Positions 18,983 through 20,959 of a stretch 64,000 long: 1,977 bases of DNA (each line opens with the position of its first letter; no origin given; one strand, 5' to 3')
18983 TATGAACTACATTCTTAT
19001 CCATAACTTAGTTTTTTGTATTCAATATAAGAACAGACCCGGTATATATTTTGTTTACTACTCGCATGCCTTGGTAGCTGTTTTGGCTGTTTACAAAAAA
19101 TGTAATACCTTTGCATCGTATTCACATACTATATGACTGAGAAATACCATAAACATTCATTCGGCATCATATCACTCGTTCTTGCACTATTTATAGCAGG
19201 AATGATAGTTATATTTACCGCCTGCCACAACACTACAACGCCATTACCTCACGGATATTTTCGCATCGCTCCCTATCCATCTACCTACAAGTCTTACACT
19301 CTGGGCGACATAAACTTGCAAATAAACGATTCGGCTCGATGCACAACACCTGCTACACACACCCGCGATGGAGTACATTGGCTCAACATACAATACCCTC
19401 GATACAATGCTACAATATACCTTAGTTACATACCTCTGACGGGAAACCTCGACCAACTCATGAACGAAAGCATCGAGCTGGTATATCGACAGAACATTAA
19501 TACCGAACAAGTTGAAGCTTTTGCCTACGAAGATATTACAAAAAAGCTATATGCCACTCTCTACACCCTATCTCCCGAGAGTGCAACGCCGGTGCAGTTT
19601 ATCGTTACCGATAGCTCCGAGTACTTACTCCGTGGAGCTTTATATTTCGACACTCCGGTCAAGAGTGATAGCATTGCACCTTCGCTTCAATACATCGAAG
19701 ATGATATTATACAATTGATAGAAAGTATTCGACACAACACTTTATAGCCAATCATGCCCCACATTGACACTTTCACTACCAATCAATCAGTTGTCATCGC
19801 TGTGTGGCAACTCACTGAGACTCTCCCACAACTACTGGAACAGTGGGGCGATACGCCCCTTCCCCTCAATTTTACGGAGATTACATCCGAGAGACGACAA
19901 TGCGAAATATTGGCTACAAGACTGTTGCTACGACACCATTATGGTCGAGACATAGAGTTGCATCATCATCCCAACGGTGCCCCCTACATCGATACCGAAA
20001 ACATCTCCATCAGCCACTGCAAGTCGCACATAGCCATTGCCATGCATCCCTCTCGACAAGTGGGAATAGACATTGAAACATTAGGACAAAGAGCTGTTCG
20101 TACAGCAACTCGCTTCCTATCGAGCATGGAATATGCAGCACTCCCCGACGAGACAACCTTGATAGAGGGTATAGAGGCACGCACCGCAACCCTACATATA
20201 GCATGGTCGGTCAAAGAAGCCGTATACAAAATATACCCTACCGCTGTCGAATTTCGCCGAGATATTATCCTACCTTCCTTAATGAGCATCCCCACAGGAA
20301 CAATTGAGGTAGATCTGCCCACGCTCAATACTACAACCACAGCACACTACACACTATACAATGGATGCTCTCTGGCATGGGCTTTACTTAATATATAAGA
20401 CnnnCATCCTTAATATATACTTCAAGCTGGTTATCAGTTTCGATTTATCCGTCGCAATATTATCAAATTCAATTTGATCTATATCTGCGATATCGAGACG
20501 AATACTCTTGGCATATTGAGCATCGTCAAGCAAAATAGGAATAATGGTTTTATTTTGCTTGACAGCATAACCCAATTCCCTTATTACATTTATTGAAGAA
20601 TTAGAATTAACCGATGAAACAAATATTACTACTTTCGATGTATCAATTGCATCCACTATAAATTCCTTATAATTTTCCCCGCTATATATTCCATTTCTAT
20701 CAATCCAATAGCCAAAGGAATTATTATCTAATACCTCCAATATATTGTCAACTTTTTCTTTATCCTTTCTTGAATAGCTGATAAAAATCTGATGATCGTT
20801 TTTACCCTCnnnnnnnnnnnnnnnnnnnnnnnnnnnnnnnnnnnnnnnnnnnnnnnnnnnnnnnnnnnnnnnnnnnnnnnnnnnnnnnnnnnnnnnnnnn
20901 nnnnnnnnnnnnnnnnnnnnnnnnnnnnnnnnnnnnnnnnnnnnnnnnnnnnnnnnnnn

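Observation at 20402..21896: Macro-TIR fusion protein coupled to a small membrane/coiled-coil protein: candidate self-contained NAD+/ADP-ribose signalling (Thoeris-like) module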

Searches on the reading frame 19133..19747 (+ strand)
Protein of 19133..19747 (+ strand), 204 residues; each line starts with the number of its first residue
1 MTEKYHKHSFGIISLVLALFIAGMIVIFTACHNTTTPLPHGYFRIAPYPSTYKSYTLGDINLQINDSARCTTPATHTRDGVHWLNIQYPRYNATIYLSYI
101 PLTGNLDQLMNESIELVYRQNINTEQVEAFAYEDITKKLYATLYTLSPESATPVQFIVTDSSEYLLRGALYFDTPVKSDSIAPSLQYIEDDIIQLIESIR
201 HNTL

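Call 3: search_protein_families(library=pfam, proteins=[window:19133-19747:+], max_evalue=1)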
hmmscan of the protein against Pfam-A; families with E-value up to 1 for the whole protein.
window:19133-19747:+ (204 aa): 1 family
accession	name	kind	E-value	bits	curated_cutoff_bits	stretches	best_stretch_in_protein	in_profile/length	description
PF25593.1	GldD_lipo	-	1.9e-41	142.3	27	1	33-200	2-169/170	Gliding motility lipoprotein GldD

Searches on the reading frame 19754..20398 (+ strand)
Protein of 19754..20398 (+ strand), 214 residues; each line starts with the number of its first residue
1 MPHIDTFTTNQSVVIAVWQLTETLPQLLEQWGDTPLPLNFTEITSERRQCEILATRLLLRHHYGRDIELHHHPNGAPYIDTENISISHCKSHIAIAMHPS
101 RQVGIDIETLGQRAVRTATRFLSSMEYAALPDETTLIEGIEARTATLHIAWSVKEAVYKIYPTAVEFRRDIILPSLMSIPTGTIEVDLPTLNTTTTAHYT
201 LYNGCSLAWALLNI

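Call 3: search_protein_families(library=pfam, proteins=[window:19754-20398:+], max_evalue=1)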
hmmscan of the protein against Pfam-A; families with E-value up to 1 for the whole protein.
window:19754-20398:+ (214 aa): 2 families
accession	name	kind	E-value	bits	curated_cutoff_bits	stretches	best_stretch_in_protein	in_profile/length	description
PF01648.25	ACPS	-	6.6e-10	39.5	25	1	102-199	1-97/111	4'-phosphopantetheinyl transferase superfamily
PF22289.1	DmmA-like_C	-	0.08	13.4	27.4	0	44-66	15-37/44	Dimethylamine monooxygenase subunit DmmA-like, C-terminal domain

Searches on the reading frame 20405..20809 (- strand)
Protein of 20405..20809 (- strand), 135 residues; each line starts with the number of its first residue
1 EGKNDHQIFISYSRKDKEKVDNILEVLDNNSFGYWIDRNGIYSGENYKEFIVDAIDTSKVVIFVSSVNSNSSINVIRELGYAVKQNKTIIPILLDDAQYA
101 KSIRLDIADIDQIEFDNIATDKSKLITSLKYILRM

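Call 33: search_solved_structures(query=window:20405-20809:-, max_evalue=10, show_alignments=5)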
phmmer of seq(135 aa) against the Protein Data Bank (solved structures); distinct sequences matched with E-value up to 10: 21.
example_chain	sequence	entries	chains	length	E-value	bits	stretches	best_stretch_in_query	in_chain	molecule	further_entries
9mud_K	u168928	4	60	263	0.003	21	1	7-96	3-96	Cat1 (CRISPR associated TIR 1) pentagonal filament | Cat1 (CRISPR associated TIR 1) pentagonal filament assembly | Cat1 (CRISPR-associated TIR 1)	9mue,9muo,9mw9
7uxr_A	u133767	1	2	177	0.026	18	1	2-62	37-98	TIR domain protein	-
8j7s_B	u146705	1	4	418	0.033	17.7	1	7-116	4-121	TIR domain-containing protein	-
8fex_A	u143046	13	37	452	0.037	17.5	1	7-116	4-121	TIR-APAZ | TIR domain-containing protein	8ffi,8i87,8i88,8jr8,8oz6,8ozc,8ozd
8sp0_A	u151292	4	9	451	0.039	17.4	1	7-116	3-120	TIR-APAZ | TIR domain-containing protein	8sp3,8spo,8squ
8btn_B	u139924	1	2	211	0.067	16.7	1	6-95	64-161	TIR domain-containing protein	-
1fyx_A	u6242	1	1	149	0.36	14.4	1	7-71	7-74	TOLL-LIKE RECEPTOR 2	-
1fyw_A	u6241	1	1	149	0.36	14.3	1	7-71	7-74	TOLL-LIKE RECEPTOR 2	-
1o77_A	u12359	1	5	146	0.43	14.1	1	7-70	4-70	TOLL-LIKE RECEPTOR 2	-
1f8x_A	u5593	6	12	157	0.49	13.9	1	52-105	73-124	NUCLEOSIDE 2-DEOXYRIBOSYLTRANSFERASE | Nucleoside deoxyribosyltransferase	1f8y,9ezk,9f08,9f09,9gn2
9gn4_A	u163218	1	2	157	0.5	13.9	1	52-105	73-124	Nucleoside deoxyribosyltransferase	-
4c6r_A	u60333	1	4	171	0.54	13.8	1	5-80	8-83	DISEASE RESISTANCE PROTEIN RPS4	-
4c6t_B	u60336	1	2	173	0.54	13.8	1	5-80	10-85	DISEASE RESISTANCE PROTEIN RPS4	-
8g83_A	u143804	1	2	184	0.68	13.4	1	2-66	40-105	NAD(+) hydrolase AbTIR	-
6wt6_A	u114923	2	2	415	0.7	13.4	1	7-94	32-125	Metazoan TIR-STING fusion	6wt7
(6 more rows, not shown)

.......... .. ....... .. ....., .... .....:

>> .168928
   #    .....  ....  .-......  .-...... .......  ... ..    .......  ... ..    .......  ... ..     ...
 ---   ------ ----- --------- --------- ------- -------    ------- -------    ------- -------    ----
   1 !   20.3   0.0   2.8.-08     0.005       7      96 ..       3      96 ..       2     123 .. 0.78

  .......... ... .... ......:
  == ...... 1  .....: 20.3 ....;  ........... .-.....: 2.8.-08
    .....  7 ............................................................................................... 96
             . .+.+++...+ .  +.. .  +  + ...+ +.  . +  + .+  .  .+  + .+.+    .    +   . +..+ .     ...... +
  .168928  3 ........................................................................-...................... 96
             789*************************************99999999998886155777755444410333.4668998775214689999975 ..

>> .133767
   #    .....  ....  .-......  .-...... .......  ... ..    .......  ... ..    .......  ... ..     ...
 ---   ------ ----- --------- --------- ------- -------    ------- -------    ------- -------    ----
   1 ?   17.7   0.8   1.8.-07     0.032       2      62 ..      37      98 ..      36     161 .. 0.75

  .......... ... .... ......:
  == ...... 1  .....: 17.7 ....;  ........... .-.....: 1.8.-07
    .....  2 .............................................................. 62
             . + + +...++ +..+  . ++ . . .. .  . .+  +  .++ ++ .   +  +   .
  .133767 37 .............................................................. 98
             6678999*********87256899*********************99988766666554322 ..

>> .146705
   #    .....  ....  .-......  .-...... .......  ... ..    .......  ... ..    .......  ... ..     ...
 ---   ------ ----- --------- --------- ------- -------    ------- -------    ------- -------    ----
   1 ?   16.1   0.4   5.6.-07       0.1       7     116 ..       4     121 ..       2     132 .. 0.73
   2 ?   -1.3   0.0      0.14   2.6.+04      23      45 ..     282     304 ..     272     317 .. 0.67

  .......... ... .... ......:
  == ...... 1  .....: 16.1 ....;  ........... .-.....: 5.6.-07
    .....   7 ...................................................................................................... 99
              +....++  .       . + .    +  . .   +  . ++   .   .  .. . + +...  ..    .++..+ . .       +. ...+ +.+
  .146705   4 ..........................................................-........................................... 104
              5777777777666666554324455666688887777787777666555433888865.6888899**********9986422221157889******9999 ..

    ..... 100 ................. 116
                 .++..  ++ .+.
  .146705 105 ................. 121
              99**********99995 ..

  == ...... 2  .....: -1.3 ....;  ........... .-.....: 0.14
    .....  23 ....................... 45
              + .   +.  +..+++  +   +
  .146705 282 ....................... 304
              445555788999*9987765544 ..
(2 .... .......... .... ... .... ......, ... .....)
